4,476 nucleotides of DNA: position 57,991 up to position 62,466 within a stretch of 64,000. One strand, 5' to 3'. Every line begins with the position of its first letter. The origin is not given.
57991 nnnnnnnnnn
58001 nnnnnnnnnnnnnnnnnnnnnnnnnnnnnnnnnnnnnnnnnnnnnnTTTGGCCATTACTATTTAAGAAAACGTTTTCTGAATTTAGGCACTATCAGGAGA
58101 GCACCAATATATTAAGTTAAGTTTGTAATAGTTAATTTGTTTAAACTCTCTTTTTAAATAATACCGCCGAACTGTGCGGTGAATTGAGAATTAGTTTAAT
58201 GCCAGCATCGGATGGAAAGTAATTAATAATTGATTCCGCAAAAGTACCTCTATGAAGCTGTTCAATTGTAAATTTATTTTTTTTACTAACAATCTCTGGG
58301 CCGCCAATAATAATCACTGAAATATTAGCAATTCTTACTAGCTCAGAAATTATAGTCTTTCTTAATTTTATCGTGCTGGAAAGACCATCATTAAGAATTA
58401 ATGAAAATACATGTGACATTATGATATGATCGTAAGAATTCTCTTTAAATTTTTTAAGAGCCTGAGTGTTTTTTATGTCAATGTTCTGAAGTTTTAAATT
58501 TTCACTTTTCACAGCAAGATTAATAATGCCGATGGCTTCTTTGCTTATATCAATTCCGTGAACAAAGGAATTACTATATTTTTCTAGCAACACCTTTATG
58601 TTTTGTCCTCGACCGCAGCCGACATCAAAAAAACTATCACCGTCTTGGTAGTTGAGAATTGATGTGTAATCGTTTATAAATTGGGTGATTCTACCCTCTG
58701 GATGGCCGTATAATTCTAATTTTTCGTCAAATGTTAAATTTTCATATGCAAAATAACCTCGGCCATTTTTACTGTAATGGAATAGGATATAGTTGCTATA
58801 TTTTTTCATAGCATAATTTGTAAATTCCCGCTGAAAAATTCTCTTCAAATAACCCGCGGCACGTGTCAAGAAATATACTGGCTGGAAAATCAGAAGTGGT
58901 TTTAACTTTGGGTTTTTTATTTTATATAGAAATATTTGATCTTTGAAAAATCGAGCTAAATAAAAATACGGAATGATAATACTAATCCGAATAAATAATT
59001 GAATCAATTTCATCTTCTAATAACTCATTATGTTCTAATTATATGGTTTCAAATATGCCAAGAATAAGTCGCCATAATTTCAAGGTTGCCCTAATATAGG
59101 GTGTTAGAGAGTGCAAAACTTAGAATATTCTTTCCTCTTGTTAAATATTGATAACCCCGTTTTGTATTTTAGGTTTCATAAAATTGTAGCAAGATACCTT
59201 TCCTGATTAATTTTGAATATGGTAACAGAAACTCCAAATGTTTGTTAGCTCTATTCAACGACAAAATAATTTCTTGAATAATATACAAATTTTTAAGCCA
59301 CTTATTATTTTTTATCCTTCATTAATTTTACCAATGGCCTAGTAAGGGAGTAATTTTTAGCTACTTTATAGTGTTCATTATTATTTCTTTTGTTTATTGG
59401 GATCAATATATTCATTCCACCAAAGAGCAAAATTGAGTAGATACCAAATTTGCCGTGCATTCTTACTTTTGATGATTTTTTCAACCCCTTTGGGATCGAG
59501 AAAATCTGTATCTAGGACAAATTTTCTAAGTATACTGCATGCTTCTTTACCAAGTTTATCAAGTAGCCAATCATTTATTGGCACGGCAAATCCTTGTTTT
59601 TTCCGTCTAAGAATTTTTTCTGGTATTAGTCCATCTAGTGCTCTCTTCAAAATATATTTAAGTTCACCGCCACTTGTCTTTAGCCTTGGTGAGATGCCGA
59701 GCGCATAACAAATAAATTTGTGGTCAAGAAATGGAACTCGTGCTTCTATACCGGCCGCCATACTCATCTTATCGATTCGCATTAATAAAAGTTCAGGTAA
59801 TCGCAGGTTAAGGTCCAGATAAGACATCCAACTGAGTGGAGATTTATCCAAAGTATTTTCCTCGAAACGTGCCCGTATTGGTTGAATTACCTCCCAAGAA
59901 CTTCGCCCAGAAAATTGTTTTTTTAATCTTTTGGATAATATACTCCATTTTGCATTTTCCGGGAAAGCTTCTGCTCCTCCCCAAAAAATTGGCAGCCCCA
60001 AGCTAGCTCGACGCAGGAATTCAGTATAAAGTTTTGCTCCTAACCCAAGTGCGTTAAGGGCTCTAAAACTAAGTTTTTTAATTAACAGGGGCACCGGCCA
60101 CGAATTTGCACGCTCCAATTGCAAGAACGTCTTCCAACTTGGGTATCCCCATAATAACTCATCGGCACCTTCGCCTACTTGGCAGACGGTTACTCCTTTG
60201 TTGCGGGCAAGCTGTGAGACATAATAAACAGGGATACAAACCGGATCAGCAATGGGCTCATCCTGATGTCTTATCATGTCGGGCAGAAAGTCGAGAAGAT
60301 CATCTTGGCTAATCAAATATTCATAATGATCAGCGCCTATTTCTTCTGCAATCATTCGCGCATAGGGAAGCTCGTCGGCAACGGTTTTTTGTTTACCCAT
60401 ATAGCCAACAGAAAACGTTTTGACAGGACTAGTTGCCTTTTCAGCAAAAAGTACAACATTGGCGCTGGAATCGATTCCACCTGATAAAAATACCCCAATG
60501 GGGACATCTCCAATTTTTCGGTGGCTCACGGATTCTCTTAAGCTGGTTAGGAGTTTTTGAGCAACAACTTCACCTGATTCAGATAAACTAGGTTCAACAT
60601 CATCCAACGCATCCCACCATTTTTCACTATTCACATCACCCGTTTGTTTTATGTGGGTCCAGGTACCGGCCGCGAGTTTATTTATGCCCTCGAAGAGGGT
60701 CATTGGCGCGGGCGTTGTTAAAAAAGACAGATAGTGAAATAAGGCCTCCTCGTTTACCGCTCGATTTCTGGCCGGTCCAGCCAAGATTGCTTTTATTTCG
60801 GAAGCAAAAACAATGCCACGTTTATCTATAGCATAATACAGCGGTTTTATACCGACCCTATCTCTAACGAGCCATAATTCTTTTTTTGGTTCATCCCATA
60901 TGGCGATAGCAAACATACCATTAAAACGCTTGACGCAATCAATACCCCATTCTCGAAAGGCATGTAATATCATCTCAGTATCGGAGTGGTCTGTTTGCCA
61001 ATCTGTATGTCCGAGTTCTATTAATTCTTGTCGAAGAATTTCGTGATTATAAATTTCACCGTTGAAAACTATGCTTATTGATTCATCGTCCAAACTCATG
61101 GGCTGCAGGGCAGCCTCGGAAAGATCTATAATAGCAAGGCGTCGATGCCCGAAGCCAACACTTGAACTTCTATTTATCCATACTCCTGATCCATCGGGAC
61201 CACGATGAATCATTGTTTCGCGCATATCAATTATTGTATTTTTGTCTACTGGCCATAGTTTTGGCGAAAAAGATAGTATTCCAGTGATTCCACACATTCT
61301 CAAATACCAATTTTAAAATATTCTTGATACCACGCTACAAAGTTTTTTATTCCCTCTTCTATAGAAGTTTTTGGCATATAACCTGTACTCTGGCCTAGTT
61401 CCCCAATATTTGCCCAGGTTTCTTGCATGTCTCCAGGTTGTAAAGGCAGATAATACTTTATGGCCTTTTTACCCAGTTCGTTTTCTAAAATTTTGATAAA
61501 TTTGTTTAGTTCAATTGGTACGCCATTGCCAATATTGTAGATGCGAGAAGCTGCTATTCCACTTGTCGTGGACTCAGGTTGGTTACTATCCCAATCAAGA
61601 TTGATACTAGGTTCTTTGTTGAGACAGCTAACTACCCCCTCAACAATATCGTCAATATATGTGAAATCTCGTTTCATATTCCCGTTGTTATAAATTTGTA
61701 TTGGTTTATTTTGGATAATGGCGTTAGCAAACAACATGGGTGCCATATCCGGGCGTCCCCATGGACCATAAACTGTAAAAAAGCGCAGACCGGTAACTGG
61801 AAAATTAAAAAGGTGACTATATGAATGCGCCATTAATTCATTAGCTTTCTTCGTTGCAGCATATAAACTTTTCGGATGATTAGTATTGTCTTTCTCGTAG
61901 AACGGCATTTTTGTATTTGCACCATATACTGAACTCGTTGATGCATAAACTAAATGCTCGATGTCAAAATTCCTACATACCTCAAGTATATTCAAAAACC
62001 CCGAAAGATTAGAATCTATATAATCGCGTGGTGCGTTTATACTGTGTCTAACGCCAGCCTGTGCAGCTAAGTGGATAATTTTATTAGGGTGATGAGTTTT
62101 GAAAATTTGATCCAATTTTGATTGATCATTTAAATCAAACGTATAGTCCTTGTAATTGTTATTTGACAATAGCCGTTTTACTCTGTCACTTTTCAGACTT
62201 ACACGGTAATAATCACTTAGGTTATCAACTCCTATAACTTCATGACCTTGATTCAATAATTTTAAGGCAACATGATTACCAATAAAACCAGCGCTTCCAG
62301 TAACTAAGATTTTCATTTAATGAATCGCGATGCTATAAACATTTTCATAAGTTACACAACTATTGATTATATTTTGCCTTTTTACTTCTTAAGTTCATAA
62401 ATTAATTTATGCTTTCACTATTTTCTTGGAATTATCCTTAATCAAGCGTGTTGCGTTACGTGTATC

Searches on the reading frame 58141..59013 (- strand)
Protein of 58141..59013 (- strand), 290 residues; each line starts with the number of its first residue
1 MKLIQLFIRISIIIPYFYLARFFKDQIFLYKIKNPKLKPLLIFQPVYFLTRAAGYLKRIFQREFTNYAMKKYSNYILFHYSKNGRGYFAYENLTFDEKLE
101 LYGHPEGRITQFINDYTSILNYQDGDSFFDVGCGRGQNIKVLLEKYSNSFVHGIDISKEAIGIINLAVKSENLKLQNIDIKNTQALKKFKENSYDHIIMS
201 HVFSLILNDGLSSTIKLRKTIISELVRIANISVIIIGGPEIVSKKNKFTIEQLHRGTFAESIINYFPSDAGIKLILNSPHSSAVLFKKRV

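Call 63: search_protein_families(library=pfam, proteins=[window:58141-59013:-], max_evalue=0.000001)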
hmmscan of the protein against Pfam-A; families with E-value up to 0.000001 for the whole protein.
window:58141-59013:- (290 aa): 5 families
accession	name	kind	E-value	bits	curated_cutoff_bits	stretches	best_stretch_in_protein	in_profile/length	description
PF08242.18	Methyltransf_12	-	5.4e-11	43.5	30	1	130-206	2-78/98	Methyltransferase domain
PF13649.12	Methyltransf_25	-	3.4e-10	40.9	27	1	130-209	3-80/97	Methyltransferase domain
PF08241.18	Methyltransf_11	-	1.2e-09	39.1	21.2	1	130-206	2-73/95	Methyltransferase domain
PF13847.12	Methyltransf_31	-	2.3e-09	37.5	27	1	124-208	3-85/145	Methyltransferase domain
PF01728.25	FtsJ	-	9.5e-07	29.3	24.1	0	115-271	14-157/181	FtsJ-like methyltransferase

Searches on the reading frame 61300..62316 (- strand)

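Call 63: search_protein_families(library=pfam, proteins=[window:61300-62316:-], max_evalue=0.000001)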
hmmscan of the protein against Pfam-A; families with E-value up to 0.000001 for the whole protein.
window:61300-62316:- (338 aa): 6 families
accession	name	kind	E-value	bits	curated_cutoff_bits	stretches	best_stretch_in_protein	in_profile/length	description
PF01370.27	Epimerase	-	1e-57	195.7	20.9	1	3-234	1-227/240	NAD dependent epimerase/dehydratase family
PF16363.11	GDP_Man_Dehyd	-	1.5e-55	189.4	27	1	4-325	1-331/332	GDP-mannose 4,6 dehydratase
PF04321.23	RmlD_sub_bind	-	2.4e-18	66.7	27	1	1-188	1-157/287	RmlD substrate binding domain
PF01073.25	3Beta_HSD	-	2.7e-18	66.4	22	1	4-284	1-271/280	3-beta hydroxysteroid dehydrogenase/isomerase family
PF02719.21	Polysacc_synt_2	-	9.4e-15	55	20.2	1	3-232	1-217/293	Polysaccharide biosynthesis protein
PF07993.18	NAD_binding_4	-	7.8e-08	32.2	20.1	0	5-219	1-249/258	Male sterility protein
